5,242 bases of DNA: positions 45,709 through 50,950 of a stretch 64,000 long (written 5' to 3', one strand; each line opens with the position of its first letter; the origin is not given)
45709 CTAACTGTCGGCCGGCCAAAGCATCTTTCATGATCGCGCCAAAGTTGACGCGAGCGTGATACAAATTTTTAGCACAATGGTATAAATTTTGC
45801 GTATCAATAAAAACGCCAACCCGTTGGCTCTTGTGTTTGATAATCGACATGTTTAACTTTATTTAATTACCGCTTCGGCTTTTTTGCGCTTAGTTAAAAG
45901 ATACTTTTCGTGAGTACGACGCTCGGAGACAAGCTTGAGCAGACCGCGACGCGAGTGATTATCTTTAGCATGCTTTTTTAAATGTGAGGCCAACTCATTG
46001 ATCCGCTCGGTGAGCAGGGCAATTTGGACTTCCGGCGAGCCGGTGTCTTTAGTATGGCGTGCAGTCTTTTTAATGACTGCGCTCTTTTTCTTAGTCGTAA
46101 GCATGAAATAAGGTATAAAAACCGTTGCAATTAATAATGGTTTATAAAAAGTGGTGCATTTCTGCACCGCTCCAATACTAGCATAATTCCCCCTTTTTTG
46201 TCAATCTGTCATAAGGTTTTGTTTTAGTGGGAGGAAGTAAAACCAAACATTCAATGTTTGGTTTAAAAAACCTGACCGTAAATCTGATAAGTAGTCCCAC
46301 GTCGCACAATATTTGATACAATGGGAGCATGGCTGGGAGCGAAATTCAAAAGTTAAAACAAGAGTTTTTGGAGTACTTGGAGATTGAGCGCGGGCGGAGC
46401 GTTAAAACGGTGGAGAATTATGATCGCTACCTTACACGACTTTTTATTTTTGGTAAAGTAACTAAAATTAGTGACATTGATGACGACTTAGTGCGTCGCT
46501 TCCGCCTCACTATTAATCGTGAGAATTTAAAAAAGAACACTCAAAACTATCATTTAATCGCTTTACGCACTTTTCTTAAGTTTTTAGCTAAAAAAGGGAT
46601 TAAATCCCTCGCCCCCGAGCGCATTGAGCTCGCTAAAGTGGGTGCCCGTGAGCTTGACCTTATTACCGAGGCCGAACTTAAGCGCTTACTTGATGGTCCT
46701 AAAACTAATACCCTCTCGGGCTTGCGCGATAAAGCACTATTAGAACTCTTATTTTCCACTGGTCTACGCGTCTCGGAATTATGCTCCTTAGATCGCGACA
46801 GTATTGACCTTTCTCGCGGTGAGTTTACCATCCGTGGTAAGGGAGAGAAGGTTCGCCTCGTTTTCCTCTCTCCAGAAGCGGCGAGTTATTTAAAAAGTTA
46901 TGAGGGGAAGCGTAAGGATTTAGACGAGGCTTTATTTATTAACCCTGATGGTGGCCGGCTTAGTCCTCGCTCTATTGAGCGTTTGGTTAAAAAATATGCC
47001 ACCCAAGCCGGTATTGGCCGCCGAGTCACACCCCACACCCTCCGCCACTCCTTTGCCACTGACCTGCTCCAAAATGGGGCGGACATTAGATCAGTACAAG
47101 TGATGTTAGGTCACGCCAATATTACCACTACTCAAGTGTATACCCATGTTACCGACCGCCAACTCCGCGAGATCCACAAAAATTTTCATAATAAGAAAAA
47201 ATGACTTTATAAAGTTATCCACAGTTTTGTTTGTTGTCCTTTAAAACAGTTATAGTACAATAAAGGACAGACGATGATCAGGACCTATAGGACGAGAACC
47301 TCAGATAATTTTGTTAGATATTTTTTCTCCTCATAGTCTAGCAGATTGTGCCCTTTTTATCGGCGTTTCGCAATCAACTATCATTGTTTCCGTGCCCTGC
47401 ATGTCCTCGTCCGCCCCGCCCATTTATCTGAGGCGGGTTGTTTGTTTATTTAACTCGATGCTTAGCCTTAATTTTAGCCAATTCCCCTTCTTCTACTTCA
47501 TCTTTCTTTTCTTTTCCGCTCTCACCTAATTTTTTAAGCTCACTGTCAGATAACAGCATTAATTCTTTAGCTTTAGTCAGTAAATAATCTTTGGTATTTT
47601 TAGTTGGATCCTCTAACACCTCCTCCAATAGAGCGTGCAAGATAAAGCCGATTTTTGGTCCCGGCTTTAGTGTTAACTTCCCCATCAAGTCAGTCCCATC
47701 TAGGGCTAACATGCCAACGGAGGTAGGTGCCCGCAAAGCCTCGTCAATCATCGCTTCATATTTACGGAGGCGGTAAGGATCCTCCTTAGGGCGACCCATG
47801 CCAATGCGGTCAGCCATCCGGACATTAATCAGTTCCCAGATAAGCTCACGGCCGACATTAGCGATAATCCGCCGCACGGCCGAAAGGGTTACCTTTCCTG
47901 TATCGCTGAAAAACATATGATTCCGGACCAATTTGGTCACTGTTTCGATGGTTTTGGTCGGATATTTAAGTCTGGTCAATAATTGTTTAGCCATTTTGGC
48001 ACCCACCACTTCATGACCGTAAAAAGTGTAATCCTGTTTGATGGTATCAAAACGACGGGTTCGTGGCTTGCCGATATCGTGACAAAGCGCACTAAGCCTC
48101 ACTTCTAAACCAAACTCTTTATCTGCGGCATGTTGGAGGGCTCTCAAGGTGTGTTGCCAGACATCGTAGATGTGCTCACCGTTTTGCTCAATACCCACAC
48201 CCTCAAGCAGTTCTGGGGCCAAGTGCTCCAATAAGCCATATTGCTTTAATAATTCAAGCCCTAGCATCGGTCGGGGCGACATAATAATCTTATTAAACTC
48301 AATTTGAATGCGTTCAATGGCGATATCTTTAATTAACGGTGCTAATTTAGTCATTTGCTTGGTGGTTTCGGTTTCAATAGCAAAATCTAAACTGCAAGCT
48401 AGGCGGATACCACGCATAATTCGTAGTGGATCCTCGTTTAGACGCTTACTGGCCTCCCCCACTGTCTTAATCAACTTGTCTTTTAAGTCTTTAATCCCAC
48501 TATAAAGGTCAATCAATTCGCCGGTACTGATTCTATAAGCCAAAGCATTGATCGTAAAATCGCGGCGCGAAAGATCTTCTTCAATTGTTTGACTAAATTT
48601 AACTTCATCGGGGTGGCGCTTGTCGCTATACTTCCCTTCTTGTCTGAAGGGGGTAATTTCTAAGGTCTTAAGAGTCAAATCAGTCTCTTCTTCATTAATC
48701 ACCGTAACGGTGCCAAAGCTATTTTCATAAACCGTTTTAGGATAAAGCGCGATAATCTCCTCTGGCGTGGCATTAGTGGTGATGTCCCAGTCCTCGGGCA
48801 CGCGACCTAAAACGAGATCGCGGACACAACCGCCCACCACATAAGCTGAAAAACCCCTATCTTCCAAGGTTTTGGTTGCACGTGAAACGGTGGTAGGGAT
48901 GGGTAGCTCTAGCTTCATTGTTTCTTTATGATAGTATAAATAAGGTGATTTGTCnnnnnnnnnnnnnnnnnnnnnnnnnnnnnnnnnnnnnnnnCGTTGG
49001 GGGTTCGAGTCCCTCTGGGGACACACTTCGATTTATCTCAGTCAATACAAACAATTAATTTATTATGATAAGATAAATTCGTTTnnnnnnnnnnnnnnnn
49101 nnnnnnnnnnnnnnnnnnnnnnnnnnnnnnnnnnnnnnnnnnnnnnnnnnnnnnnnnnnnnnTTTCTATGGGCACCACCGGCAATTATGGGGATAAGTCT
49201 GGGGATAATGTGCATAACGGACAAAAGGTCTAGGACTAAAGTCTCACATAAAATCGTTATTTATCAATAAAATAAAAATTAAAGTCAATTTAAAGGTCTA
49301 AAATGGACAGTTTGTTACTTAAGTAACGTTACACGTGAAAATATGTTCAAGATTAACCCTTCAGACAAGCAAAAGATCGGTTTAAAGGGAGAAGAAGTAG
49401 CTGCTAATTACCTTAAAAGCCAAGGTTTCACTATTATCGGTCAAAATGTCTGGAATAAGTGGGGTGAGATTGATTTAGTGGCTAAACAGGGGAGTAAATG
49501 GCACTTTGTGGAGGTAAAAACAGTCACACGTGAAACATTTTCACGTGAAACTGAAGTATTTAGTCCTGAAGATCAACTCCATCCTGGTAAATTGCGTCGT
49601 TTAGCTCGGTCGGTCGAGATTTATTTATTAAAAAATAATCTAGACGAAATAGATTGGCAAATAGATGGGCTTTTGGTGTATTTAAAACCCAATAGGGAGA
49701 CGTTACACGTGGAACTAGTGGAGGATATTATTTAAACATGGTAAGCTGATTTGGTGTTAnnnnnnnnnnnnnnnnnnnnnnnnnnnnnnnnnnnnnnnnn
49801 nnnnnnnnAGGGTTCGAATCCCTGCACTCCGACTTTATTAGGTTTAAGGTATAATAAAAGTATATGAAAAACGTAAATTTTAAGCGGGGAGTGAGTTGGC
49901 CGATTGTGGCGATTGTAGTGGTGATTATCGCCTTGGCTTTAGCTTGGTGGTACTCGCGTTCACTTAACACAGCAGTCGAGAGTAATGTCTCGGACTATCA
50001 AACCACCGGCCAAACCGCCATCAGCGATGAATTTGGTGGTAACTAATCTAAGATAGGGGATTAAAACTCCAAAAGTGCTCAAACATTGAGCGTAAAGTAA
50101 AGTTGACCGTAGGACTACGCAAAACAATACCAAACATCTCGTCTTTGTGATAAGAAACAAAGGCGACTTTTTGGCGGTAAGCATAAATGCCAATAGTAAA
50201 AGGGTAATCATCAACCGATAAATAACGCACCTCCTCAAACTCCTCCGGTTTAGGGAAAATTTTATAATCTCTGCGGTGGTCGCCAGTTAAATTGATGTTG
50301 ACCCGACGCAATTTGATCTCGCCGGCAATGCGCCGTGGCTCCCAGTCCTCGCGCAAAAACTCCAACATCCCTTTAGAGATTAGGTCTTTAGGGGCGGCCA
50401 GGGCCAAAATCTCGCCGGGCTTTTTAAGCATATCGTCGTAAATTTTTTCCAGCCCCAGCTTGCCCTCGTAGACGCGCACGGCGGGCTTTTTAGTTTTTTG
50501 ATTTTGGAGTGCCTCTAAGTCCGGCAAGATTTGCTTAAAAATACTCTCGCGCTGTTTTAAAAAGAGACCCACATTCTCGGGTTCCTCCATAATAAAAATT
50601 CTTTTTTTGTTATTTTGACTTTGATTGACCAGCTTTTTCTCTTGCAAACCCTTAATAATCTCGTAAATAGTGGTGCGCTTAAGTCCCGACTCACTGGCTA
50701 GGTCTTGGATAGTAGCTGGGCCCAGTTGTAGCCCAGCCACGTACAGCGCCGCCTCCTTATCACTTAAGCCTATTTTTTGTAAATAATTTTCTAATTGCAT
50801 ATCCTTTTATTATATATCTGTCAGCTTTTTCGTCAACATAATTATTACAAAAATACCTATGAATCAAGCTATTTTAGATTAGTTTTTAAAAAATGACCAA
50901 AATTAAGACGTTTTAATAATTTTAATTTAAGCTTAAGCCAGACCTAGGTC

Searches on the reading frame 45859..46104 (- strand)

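Call 51: search_protein_families(library=pfam, proteins=[window:45859-46104:-], max_evalue=0.0001)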
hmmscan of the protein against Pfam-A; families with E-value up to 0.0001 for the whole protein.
window:45859-46104:- (81 aa): 1 family
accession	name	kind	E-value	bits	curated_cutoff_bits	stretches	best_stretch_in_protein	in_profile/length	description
PF00312.27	Ribosomal_S15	-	7.3e-26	90.6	31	1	7-74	1-68/81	Ribosomal protein S15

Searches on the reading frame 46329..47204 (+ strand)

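Call 51: search_protein_families(library=pfam, proteins=[window:46329-47204:+], max_evalue=0.0001)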
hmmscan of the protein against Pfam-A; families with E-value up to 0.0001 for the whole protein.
window:46329-47204:+ (291 aa): 4 families
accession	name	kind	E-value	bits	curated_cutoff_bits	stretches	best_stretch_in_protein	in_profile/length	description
PF00589.27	Phage_integrase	-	1.3e-47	162.2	27.1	1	112-276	3-170/172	Phage integrase family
PF02899.23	Phage_int_SAM_1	-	2.3e-14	53.9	22.3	1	11-90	2-83/83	Phage integrase, N-terminal SAM-like domain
PF13495.12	Phage_int_SAM_4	-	7.6e-09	36.3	27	0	11-82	3-74/85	Phage integrase, N-terminal SAM-like domain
PF13102.12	Phage_int_SAM_5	-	1.9e-06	28.6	22.3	1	16-94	9-90/98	Phage integrase SAM-like domain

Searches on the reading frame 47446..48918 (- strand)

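Call 51: search_protein_families(library=pfam, proteins=[window:47446-48918:-], max_evalue=0.0001)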
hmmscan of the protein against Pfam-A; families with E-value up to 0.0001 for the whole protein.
window:47446-48918:- (490 aa): 4 families
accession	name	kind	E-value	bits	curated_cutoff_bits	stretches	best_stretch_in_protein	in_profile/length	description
PF01743.26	PolyA_pol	-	3.7e-39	134.4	23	1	25-150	1-125/126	Poly A polymerase head domain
PF12627.12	PolyA_pol_RNAbd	-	5.5e-20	71.3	22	1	178-237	1-60/64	Probable RNA and SrmB- binding site of polymerase A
PF01966.28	HD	-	1.9e-13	51.2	22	1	253-372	1-113/116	HD domain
PF13735.12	tRNA_NucTran2_2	-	1.2e-09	38.7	27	1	308-449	22-148/149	tRNA nucleotidyltransferase domain 2 putative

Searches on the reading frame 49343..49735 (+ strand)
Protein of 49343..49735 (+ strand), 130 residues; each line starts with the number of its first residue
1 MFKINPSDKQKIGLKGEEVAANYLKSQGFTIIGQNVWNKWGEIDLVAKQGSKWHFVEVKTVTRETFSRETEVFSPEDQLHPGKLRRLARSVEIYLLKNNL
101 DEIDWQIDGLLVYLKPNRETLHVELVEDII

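Call 8: search_protein_families(library=pfam, proteins=[window:49343-49735:+], max_evalue=0.01)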
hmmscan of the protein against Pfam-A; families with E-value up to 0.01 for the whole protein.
window:49343-49735:+ (130 aa): 2 families
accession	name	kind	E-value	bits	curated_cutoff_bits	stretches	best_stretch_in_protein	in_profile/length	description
PF02021.23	UPF0102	-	3.4e-18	66.2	23.6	1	16-97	1-72/80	Uncharacterised protein family UPF0102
PF08378.17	NERD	-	0.0051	17.8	22.1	1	13-68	2-64/111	Nuclease-related domain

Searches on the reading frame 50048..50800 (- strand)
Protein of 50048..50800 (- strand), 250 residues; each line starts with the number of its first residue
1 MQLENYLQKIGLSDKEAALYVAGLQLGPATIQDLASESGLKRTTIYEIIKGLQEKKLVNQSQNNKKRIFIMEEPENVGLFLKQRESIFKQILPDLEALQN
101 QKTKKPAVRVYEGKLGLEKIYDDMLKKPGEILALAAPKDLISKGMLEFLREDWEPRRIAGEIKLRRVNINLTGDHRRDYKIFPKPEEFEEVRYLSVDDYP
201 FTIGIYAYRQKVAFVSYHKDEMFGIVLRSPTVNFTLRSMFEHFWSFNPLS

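Call 8: search_protein_families(library=pfam, proteins=[window:50048-50800:-], max_evalue=0.01)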
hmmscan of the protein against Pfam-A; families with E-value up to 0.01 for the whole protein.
window:50048-50800:- (250 aa): 7 families
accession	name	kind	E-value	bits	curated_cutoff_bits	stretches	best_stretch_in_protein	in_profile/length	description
PF01978.25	TrmB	-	8.3e-14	51.6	25.6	1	7-67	1-61/68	Sugar-specific transcriptional regulator TrmB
PF01047.28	MarR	-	0.00019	21.7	24.6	1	25-64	14-53/59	MarR family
PF13545.12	HTH_Crp_2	-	0.00097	19.5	27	1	28-70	22-61/70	Crp-like helix-turn-helix domain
PF09339.16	HTH_IclR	-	0.0031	17.7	22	1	27-60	17-50/52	IclR helix-turn-helix domain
PF13730.12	HTH_36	-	0.0035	17.6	25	1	30-57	27-54/55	Helix-turn-helix domain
PF03965.22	Penicillinase_R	-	0.0063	17.3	22.6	0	31-69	24-62/115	Penicillinase repressor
PF12802.13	MarR_2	-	0.0088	16.6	27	0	27-60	17-52/61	MarR family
